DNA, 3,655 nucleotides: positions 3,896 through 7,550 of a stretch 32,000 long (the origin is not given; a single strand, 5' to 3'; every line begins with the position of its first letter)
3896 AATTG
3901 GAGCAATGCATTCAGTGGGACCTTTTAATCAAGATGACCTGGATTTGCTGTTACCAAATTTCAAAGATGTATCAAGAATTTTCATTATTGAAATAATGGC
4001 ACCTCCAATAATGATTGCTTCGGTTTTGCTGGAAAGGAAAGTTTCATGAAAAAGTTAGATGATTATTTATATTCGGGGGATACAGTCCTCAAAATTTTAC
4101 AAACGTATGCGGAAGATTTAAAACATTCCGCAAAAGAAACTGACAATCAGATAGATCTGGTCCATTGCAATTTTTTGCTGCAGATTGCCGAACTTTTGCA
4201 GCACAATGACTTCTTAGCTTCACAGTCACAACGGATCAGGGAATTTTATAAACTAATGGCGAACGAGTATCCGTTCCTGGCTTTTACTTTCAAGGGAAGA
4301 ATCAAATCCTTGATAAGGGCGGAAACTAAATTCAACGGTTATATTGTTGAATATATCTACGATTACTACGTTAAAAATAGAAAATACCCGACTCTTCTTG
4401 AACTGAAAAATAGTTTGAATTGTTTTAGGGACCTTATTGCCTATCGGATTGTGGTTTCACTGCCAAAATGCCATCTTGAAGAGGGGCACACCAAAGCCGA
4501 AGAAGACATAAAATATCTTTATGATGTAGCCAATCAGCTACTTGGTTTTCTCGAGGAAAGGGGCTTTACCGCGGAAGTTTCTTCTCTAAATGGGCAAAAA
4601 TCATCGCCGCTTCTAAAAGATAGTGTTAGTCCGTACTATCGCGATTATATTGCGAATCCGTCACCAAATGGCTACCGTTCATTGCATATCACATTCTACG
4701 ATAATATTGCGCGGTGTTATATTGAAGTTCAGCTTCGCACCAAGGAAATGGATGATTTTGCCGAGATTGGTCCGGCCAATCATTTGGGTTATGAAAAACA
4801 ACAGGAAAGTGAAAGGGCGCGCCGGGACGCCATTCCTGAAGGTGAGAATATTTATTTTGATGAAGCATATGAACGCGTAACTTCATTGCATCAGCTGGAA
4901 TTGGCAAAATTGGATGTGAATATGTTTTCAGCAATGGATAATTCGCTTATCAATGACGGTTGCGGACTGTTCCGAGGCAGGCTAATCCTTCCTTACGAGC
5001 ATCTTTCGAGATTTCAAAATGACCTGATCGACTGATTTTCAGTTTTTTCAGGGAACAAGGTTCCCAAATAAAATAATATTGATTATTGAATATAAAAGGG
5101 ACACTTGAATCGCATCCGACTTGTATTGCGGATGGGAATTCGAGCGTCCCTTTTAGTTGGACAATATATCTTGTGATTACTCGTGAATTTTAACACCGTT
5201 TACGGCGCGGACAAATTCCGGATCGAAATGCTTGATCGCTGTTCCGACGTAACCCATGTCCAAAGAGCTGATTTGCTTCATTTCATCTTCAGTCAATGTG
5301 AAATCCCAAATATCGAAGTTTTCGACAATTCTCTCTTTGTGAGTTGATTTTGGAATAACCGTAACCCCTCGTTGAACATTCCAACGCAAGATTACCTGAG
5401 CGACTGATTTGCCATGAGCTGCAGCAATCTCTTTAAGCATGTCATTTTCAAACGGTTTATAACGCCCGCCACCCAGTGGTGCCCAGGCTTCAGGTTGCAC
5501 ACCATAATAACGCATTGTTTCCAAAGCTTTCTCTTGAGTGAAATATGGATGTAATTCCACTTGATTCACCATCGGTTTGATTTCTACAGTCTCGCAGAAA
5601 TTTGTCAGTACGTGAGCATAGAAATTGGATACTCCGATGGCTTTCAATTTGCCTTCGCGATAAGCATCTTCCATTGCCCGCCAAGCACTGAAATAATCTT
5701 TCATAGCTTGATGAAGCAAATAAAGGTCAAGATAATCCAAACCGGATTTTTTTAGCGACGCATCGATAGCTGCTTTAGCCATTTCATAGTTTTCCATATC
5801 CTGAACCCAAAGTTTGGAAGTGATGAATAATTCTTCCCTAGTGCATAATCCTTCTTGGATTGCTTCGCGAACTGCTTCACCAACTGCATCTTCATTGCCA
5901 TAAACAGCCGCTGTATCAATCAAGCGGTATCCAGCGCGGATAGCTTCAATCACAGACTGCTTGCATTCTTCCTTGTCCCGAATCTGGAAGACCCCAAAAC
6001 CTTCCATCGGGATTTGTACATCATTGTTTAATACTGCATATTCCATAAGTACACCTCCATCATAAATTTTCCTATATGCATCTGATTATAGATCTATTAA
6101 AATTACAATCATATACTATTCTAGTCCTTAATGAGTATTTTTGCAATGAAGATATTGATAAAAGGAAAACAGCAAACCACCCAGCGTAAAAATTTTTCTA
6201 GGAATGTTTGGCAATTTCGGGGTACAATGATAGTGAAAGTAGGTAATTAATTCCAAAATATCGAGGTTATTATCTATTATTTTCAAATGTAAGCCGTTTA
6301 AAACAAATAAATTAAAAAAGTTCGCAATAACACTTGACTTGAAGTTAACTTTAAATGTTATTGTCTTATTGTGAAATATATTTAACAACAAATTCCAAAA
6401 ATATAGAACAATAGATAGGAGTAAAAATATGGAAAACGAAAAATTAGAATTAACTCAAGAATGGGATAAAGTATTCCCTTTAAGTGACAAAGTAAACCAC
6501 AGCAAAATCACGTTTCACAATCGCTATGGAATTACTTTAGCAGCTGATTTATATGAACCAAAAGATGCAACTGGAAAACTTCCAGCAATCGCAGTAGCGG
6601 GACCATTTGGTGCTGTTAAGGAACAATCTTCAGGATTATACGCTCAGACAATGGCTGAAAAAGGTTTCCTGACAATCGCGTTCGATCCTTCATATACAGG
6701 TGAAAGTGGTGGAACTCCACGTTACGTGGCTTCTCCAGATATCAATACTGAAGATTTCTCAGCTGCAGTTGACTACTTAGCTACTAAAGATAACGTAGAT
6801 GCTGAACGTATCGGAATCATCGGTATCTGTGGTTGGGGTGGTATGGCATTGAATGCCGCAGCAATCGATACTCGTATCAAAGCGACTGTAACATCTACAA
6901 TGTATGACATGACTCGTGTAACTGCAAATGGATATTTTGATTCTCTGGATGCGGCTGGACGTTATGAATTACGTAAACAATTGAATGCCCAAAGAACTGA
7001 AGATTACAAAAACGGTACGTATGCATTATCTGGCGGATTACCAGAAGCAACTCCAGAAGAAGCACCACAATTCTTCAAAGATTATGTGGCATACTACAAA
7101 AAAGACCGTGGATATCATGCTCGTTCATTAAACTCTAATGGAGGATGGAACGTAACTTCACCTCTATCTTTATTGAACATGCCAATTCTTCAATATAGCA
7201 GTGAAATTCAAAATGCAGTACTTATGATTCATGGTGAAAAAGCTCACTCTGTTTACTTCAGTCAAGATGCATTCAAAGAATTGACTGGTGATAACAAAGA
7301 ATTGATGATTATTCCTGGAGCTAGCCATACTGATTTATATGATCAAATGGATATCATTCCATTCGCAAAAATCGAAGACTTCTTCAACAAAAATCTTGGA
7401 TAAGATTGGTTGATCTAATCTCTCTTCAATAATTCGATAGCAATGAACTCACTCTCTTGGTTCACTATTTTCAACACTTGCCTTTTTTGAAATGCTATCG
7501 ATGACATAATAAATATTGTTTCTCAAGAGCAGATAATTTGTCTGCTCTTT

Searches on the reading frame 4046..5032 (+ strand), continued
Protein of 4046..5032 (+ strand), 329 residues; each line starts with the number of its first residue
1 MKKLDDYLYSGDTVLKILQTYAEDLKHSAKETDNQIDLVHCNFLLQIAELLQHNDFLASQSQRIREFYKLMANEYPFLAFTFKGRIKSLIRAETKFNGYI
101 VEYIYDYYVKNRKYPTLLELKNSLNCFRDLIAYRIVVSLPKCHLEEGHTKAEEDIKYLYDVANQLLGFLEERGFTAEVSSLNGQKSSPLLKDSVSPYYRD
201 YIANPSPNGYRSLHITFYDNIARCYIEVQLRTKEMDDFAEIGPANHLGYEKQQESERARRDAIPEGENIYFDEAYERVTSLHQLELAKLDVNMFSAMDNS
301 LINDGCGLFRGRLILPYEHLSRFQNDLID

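Call 63: find_encoding_contigs(protein=P0325, flank=3000, max_places=2)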
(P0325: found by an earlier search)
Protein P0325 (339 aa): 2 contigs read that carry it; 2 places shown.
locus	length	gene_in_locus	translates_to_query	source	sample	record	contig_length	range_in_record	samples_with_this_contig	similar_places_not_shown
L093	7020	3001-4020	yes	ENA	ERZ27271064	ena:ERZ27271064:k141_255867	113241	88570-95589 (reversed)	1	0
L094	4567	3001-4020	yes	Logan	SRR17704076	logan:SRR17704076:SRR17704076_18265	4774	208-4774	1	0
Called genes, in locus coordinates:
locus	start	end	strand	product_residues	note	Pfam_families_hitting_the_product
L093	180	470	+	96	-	PF01985:CRS1_YhbY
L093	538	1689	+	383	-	PF01757:Acyl_transf_3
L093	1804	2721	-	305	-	-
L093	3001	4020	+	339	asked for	-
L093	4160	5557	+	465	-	PF02127:Peptidase_M18, PF05343:Peptidase_M42 (faint)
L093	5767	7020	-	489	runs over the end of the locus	PF23357:DUF7088 (faint), PF09822:ABC_transp_aux, PF23355:IFT52_GIFT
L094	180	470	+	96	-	PF01985:CRS1_YhbY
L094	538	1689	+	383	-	PF01757:Acyl_transf_3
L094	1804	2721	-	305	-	-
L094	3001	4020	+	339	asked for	-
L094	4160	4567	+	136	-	?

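Call 64: predict_structure(alignment_id=A5)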
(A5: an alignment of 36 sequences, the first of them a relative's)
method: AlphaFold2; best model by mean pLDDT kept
length: 329 residues; sequences in the alignment: 36
mean_pLDDT: 88.6   pTM: 0.83
mean pLDDT of the five models: 88.6, 85.7, 85.0, 82.6, 82.4
residues with pLDDT >= 90: 213; 70-90: 96; 50-70: 15; < 50: 5
segments of 3 or more residues with pLDDT < 50: 325-329
pLDDT, mean of each block of 10 residues (from residue 1): 93 92 96 94 87 77 93 94 91 92 94 94 79 94 92 97 97 91 81 93 90 94 90 93 74 80 92 94 92 88 87 75 50
secondary structure, 60 per line:
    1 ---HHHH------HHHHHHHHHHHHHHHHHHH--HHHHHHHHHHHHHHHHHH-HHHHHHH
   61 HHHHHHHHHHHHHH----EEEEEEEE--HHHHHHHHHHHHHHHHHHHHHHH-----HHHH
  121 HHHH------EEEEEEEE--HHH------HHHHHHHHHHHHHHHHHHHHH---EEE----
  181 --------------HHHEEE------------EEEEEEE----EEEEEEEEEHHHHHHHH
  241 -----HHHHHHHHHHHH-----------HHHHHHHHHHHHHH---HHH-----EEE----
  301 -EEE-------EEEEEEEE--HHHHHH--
elements in order: H4-7 H14-32 H35-52 H54-74 E79-86 H89-111 H117-124 E131-138 H150-170 E174-176 E198-200 E213-219 E224-232 H233-240 H246-257 H269-282 E294-296 E302-304 E312-319 H322-327

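Call 67: fold_search(model_id=the predicted structure, library=pdb)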
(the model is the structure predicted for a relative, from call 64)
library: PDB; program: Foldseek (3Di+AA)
matches with E <= 10: 396; with E <= 0.001: 34
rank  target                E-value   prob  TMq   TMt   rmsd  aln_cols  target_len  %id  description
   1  6ex0_A                2.2e-06  1.00  0.34  0.54  11.5       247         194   16  Crystal structure of RelP (SAS2) from Staphylococcus aureus bound to pppGpp in the post-catalytic state (released 2018-01-24)
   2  24io_A                4.3e-06  1.00  0.21  0.20  19.2       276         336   22  Crystal structure of the RelSeq N-terminal domain from Streptococcus equisimilis in complex with pppGpp (released 2026-03-18)
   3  6s2u                  8.7e-06  1.00  0.33  0.32  11.1       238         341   20  Structure of the catalytic domain of T. thermophilus Rel in complex with AMP and ppGpp (released 2020-07-08)
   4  6ewz_A                1.8e-05  1.00  0.34  0.52  11.2       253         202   18  Crystal structure of RelP (SAS2) from Staphylococcus aureus bound to AMPCPP and GTP in the pre-catalytic state (released 2018-01-24)
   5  24io_B                1.8e-05  1.00  0.20  0.21  19.2       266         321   19  Crystal structure of the RelSeq N-terminal domain from Streptococcus equisimilis in complex with pppGpp (released 2026-03-18)
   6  5dec_B                2.1e-05  1.00  0.33  0.51  11.9       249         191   18  Crystal structure of the small alarmone synthetase 1 from Bacillus subtilis (released 2015-10-28)
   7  7oiw_A                2.1e-05  1.00  0.30  0.30  10.9       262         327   19  Structure of S. aureus Rel catalytic domains in complex with pppGpp (released 2022-06-01)
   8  6s2v_A                2.2e-05  1.00  0.23  0.22  12.9       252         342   21  Structure of the N-terminal catalytic region of T. thermophilus Rel (released 2020-07-08)
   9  6fgj_B                2.4e-05  1.00  0.33  0.51  11.5       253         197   16  Crystal structure of the small alarmone synthethase 2 from Staphylococcus aureus (released 2018-02-07)
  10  6fgx_A                2.9e-05  1.00  0.34  0.54  11.2       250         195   18  Crystal structure of the small alarmone synthethase 2 from Staphylococcus aureus bound to AMPCPP (released 2018-02-07)
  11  7oiw_B                3.1e-05  1.00  0.30  0.30  10.9       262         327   19  Structure of S. aureus Rel catalytic domains in complex with pppGpp (released 2022-06-01)
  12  8acu_A                3.5e-05  1.00  0.24  0.23  12.9       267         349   22  Structure of Bacillus subtilis Rel in complex with DarB (released 2023-07-19)
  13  6fgx_B                3.9e-05  1.00  0.35  0.55  11.0       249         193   19  Crystal structure of the small alarmone synthethase 2 from Staphylococcus aureus bound to AMPCPP (released 2018-02-07)
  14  6s2v_B                4.6e-05  0.99  0.20  0.20  16.6       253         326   20  Structure of the N-terminal catalytic region of T. thermophilus Rel (released 2020-07-08)
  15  6yxa                  5.2e-05  1.00  0.31  0.20  12.6       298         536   20  Structure of the bifunctional Rel enzyme from B. subtilis (released 2020-09-23)
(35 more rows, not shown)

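Call 72: fold_search(model_id=the predicted structure, library=viral)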
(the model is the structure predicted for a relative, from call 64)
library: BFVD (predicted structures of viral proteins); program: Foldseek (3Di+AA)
matches with E <= 10: 277; with E <= 0.001: 4
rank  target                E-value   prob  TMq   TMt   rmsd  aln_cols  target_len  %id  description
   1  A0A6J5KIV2            2.2e-04  1.00  0.30  0.10  10.4       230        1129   15  DdrB-like domain-containing protein [uncultured Caudovirales phage]
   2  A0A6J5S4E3            5.8e-04  1.00  0.27  0.22   8.9       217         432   13  RelA/SpoT [uncultured Caudovirales phage]
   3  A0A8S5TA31            5.8e-04  0.99  0.26  0.38  12.9       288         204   11  Tas1 [Siphoviridae sp. ctprd3]
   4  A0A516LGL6            7.2e-04  1.00  0.29  0.09   9.5       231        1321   13  (no name in the UniProt tables at hand)
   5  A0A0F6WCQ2            2.0e-03  0.93  0.24  0.30  13.1       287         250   14  RelA/SpoT family protein [Sinorhizobium phage phiN3]
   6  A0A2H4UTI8            7.3e-03  0.80  0.18  0.17  13.2       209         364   10  CAA-nucleotidyltransferase [Bodo saltans virus]
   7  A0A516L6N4            8.6e-03  0.99  0.32  0.11  10.7       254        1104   11  (no name in the UniProt tables at hand)
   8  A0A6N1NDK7            1.0e-02  0.60  0.23  0.30  13.2       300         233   13  Putative ORFan [Tupanvirus deep ocean]
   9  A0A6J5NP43            1.2e-02  0.80  0.21  0.08  14.5       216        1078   12  Uncharacterized protein [uncultured Caudovirales phage]
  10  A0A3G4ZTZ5            2.6e-02  0.28  0.20  0.16  11.6       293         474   10  Uncharacterized protein [Edafosvirus sp.]
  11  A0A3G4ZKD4            3.3e-02  0.84  0.32  0.36  13.8       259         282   15  Uncharacterized protein [Terrestrivirus sp.]
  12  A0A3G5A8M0            5.8e-02  0.54  0.23  0.13  12.6       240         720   13  Glycosyltransferase [Hyperionvirus sp.]
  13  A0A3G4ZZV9            1.0e-01  0.12  0.16  0.11  20.3       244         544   11  Uncharacterized protein [Edafosvirus sp.]
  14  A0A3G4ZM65            1.1e-01  0.23  0.19  0.12  13.8       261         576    9  Uncharacterized protein [Terrestrivirus sp.]
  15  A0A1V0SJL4            1.2e-01  0.18  0.18  0.14  14.1       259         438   13  Uncharacterized protein [Klosneuvirus KNV1]
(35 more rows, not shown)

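Call 73: search_dna_similar(query=window:4046-5032:+, collection=phages, mode=protein, max_evalue=0.001, max_rows=10)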
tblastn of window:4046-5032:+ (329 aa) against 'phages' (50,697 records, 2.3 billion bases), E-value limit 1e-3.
Records with a match: 30; places in all: 30; records where one place covers at least 80% of the query: 1.
Best place of each record, by identity: 60-80% 2; <60% 28.
By first word of the organism name: Bacteriophage 14; Listeria 6; Salmonella 5; Acinetobacter 2; Campylobacter 2; Enterococcus 1.
By host as written in the record: - 16; Listeria monocytogenes 6; Homo sapiens 3; Salmonella enterica subsp. enterica serovar Kentucky 2; Campylobacter jejuni 2; Enterococcus faecalis 1.
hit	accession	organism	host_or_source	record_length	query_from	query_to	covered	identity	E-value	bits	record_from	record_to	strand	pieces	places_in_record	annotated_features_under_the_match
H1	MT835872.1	Bacteriophage sp.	human fecal samples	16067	1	329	100%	69.6%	3e-155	486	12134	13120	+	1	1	record has no annotation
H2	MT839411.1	Bacteriophage sp.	human fecal samples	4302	103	329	69%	70.0%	2e-100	327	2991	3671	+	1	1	record has no annotation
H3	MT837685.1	Bacteriophage sp.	human fecal samples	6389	198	285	27%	40.0%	1e-4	50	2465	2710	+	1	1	record has no annotation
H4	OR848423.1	Listeria phage LM 4-14-1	Listeria monocytogenes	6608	152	255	32%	31.6%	2e-4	49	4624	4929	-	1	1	record has no annotation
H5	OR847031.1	Listeria phage LM 4-11-1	Listeria monocytogenes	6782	152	255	32%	31.6%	2e-4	49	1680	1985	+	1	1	record has no annotation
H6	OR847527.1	Listeria phage LM 4-11-1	Listeria monocytogenes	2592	152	255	32%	31.6%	3e-4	48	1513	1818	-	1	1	record has no annotation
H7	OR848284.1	Listeria phage LM 4-14-1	Listeria monocytogenes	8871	152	255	32%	31.6%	4e-4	48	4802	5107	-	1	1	record has no annotation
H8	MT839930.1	Bacteriophage sp.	human fecal samples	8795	198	284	26%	35.6%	1e-4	50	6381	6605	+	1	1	record has no annotation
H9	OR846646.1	Enterococcus phage Efs 1-1-1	Enterococcus faecalis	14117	198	284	26%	33.3%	3e-4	48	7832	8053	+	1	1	record has no annotation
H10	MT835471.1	Bacteriophage sp.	human fecal samples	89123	196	250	17%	50.0%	1e-4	50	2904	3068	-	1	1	record has no annotation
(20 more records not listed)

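Call 74: search_dna_similar(query=window:4046-5032:+, collection=plasmids, mode=protein, max_evalue=0.001, max_rows=10)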
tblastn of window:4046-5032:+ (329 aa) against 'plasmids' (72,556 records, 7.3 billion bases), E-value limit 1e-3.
Records with a match: 57; places in all: 69; records where one place covers at least 80% of the query: 0.
Best place of each record, by identity: <60% 57.
By first word of the organism name: Azospirillum 8; Candidatus 4; Acinetobacter 4; Escherichia 4; Klebsiella 4; Bacillus 2; Ralstonia 2; Proteus 2; Neisseria 2; Parabacteroides 2; and 20 more.
By predicted mobility (MOB-suite, as given by PLSDB): non-mobilizable 47; mobilizable 8; conjugative 2.
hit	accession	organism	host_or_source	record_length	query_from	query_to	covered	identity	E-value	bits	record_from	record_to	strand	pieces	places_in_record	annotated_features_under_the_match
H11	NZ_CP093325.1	Bacillus sp. N5-665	whole organism,peat soil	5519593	198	297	30%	34.3%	6e-5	52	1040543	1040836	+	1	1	none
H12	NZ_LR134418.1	Legionella adelaidensis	environmental,Cooling tower water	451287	194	306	34%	29.4%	8e-5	52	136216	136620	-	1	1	spoT: bifunctional GTP diphosphokinase/guanosine-3',5'-bis pyrophosphate ...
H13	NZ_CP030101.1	Listeria monocytogenes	Environment,water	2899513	152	255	32%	31.6%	8e-4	49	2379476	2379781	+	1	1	none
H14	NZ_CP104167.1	Candidatus Megaera polyxenophila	Cryptomonas gyropyrenoidosa SAG ...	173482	198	276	24%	40.5%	2e-5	54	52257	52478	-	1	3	hypothetical protein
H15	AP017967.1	Candidatus Megaera polyxenophila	-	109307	193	256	19%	44.6%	1e-5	55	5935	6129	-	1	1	hypothetical protein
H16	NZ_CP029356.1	Azospirillum thermophilum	cell culture,hot spring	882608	194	251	18%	48.3%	2e-7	60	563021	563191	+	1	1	bifunctional (p)ppGpp synthetase/guanosine-3',5'-bis(diphosphate) ...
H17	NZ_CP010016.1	Burkholderia thailandensis 34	-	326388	190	251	19%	45.2%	2e-6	57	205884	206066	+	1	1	bifunctional (p)ppGpp synthetase/guanosine-3',5'-bis(diphosphate) ...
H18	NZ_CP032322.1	Azospirillum argentinense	soil sample,Agricultural field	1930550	194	261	21%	41.2%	3e-6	56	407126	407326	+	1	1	record has no annotation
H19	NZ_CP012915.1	Azospirillum brasilense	Digitaria eriantha,microbe,root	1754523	194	261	21%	41.2%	3e-6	56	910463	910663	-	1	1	none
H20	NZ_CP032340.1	Azospirillum brasilense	soil sample,Agricultural field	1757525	194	261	21%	41.2%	3e-6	56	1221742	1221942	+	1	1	none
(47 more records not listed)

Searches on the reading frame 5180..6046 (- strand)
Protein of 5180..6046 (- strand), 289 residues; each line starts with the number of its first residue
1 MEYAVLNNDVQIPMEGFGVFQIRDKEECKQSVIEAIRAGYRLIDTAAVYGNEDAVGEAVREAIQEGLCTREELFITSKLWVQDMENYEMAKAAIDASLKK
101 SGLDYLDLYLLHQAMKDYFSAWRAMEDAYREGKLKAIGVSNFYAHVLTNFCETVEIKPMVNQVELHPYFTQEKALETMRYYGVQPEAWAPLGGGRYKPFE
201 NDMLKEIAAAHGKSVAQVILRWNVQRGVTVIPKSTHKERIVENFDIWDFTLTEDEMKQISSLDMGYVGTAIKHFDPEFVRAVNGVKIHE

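Call 37: search_protein_families(library=pfam, proteins=[window:5180-6046:-], max_evalue=0.001)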
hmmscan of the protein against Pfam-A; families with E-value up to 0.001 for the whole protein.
window:5180-6046:- (289 aa): 1 family
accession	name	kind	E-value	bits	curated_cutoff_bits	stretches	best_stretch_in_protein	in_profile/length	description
PF00248.27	Aldo_ket_red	-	7.6e-48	163.5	24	1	24-262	17-289/291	Aldo/keto reductase family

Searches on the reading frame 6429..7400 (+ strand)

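Call 37: search_protein_families(library=pfam, proteins=[window:6429-7400:+], max_evalue=0.001)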
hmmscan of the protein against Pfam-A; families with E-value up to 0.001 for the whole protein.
window:6429-7400:+ (324 aa): 8 families
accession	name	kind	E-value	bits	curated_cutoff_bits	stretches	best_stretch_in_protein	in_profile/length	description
PF02129.25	Peptidase_S15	-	2.6e-12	47.5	23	1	34-289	2-251/262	X-Pro dipeptidyl-peptidase (S15 family)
PF01738.24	DLH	-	2.8e-09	37.3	21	1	38-154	2-125/217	Dienelactone hydrolase family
PF12740.14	PETase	-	1.4e-08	34.9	28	1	39-163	42-162/263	PET hydrolase-like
PF00326.27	Peptidase_S9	-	1.4e-07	31.7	22.6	1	72-146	7-83/213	Prolyl oligopeptidase family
PF05448.18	AXE1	-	2.1e-06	27.2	21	1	109-157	159-207/321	Acetyl xylan esterase (AXE1)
PF00561.26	Abhydrolase_1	-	1.1e-05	25.7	25.8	1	74-304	22-242/245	alpha/beta hydrolase fold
PF12146.15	Hydrolase_4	-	4.2e-05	23.4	27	0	72-144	24-94/239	Serine aminopeptidase, S33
PF22244.2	GCE_fung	-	0.00029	21.2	27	1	113-155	90-134/231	Glucuronyl esterase, fungi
